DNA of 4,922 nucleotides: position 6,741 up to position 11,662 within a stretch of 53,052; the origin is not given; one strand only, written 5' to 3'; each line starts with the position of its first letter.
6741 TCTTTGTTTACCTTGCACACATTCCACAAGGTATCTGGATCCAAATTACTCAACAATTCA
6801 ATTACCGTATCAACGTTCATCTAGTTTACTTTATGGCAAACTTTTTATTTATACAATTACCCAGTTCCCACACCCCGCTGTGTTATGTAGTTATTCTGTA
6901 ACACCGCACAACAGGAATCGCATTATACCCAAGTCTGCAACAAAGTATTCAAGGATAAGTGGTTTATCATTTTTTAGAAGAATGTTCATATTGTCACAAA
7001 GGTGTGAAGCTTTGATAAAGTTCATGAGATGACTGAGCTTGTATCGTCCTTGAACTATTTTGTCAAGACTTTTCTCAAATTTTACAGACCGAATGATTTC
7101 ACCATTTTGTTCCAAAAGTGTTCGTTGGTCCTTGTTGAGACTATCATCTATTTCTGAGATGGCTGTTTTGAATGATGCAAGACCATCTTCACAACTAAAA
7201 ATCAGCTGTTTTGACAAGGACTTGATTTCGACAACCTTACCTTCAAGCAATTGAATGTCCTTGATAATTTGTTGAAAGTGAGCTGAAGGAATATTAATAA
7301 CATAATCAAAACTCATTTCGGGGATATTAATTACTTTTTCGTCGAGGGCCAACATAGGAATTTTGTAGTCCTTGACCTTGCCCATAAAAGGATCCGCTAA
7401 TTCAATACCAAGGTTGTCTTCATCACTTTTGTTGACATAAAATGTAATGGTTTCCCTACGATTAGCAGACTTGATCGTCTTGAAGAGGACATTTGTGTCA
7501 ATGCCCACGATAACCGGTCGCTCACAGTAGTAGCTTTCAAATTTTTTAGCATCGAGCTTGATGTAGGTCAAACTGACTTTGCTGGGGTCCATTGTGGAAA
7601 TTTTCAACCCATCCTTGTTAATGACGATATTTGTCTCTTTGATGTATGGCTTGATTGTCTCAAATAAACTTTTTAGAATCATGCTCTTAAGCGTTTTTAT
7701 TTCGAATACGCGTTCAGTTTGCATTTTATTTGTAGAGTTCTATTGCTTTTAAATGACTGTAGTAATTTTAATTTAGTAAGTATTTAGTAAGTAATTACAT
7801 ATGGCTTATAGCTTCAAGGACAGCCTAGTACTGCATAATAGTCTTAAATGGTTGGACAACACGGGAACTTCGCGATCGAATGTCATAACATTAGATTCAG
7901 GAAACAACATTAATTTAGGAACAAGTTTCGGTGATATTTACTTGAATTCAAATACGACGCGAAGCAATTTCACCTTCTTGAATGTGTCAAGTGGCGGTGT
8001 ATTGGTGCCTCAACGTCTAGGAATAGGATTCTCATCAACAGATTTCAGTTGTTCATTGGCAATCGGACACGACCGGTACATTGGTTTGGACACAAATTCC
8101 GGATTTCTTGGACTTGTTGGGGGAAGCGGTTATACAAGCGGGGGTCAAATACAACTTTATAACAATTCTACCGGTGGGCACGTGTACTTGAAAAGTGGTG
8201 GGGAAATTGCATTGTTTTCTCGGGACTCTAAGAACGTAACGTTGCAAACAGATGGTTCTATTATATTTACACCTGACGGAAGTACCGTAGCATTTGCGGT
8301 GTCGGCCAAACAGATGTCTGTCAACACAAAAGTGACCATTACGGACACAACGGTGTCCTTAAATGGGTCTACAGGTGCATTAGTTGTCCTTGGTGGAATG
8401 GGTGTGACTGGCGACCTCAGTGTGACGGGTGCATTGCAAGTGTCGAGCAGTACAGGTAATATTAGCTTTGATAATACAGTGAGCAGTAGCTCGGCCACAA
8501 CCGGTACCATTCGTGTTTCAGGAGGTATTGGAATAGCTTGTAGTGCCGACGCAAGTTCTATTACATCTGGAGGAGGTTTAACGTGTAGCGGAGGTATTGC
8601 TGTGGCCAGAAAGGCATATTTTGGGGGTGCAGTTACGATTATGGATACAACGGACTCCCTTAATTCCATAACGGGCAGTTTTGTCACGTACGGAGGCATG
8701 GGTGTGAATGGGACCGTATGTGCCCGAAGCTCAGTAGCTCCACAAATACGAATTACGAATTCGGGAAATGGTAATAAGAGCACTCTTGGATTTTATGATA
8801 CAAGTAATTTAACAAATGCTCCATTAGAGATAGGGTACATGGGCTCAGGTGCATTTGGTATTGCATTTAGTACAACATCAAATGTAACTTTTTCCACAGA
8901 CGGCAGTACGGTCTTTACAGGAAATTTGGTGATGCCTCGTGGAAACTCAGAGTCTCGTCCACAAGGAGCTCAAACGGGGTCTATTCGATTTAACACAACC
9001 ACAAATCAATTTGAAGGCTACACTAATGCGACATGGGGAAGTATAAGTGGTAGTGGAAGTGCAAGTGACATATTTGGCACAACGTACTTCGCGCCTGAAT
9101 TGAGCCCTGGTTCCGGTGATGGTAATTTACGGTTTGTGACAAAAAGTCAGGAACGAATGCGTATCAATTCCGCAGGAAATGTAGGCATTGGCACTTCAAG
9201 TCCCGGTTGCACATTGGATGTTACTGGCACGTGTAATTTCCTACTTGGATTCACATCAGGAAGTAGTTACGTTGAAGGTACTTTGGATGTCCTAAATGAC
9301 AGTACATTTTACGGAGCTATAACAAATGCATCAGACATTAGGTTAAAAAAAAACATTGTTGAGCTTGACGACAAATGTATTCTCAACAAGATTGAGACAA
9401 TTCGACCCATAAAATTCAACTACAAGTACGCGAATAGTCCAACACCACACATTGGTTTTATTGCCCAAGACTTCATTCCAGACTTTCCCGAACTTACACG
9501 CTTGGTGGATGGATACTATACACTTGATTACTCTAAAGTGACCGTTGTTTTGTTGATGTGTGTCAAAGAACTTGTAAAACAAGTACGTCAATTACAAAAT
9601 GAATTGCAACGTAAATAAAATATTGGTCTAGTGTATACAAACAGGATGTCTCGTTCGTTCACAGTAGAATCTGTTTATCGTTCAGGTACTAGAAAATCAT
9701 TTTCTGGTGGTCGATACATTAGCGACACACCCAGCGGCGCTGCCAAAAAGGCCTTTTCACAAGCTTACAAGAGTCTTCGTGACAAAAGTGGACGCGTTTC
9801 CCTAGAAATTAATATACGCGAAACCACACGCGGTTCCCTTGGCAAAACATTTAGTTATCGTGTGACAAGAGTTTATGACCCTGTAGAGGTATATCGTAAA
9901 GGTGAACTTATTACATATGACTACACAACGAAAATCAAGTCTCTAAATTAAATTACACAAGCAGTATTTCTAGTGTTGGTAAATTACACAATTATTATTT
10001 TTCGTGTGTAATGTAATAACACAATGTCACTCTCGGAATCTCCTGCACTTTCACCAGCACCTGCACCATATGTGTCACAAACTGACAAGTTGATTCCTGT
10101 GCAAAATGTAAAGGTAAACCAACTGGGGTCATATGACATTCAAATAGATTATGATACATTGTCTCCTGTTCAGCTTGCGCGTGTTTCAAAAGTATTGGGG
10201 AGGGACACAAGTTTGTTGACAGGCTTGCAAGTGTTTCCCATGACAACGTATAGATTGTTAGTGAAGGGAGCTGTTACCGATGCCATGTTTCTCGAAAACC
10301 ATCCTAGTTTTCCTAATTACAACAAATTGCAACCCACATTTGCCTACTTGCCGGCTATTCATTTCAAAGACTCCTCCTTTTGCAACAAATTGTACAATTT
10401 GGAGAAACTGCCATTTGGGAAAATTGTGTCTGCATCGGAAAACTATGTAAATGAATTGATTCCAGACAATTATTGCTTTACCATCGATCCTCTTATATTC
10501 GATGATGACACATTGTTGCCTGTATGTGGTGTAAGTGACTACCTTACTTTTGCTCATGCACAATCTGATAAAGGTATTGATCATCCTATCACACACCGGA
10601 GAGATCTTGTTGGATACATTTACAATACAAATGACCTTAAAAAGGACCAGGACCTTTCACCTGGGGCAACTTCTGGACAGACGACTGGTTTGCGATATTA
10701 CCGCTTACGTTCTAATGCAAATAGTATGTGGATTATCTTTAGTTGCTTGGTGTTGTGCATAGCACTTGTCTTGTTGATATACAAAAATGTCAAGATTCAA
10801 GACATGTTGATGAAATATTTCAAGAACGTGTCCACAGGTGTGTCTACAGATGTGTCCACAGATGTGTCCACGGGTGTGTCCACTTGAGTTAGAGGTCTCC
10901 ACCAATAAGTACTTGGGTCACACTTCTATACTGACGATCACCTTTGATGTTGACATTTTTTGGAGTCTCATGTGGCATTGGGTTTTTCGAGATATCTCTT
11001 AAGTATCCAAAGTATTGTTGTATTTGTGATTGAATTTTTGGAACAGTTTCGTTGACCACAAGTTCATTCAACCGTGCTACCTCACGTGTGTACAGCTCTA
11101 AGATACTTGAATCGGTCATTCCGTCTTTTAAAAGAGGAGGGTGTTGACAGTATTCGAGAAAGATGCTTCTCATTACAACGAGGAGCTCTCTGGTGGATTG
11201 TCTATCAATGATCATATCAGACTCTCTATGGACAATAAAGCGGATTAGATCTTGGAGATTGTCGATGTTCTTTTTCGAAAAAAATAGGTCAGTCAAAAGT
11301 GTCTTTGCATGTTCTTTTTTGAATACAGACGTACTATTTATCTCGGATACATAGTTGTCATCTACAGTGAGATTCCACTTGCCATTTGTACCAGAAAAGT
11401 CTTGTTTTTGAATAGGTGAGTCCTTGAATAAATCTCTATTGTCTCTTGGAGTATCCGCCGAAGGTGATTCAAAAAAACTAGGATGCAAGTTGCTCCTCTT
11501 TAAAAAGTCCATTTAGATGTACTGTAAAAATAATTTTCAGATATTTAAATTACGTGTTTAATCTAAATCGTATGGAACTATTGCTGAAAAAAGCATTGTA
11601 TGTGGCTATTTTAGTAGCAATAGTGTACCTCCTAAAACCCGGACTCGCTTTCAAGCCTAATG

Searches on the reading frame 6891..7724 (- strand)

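Call 77: search_protein_families(library=pfam, proteins=[window:6891-7724:-], max_evalue=0.001)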
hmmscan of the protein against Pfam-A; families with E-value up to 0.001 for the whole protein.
window:6891-7724:- (277 aa): 2 families
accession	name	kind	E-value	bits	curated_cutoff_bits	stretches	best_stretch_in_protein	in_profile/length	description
PF00705.23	PCNA_N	-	9.8e-21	74.2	20.3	1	7-129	2-123/127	Proliferating cell nuclear antigen, N-terminal domain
PF02747.20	PCNA_C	-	7.1e-16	59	23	1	134-273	2-126/128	Proliferating cell nuclear antigen, C-terminal domain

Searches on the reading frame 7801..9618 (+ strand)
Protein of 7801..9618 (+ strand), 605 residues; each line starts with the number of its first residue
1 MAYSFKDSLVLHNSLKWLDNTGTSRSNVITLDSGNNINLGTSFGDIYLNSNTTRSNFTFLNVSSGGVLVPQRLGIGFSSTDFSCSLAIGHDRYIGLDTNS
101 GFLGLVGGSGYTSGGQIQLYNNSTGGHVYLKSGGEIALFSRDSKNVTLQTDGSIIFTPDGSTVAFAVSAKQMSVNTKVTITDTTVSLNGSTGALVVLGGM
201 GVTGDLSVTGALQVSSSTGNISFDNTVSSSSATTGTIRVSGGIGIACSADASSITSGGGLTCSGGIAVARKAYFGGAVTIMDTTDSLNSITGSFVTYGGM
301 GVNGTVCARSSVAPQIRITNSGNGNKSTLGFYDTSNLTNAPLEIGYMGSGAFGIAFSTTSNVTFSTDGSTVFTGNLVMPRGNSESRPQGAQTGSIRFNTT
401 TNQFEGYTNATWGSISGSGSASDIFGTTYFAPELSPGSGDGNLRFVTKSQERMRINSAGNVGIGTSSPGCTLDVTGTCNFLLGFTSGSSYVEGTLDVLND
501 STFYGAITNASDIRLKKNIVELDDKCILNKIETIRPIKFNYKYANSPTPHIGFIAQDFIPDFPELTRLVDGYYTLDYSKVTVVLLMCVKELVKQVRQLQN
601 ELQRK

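Call 16: search_protein_families(library=pfam, proteins=[window:7801-9618:+], max_evalue=0.001)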
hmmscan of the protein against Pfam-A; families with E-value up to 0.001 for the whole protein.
window:7801-9618:+ (605 aa): 1 family
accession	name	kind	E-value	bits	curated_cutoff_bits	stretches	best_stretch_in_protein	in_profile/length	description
PF13884.11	Peptidase_S74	-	1.1e-12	48.5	22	1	511-565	1-56/58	Chaperone of endosialidase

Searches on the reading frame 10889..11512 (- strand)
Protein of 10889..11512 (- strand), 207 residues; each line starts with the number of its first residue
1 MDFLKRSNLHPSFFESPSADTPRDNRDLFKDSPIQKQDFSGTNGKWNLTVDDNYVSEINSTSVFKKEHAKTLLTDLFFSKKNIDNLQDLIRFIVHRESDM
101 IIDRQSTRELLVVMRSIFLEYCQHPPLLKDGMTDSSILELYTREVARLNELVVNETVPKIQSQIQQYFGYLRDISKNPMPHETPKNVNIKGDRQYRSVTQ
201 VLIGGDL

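Call 77: search_protein_families(library=pfam, proteins=[window:10889-11512:-], max_evalue=0.001)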
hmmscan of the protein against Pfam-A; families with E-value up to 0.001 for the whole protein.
window:10889-11512:- (207 aa): 1 family
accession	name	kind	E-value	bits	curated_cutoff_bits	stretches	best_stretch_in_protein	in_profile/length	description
PF19065.6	P8_CR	-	3.2e-27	95.4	26.9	1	67-192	4-116/124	Minor capsid protein P8 central region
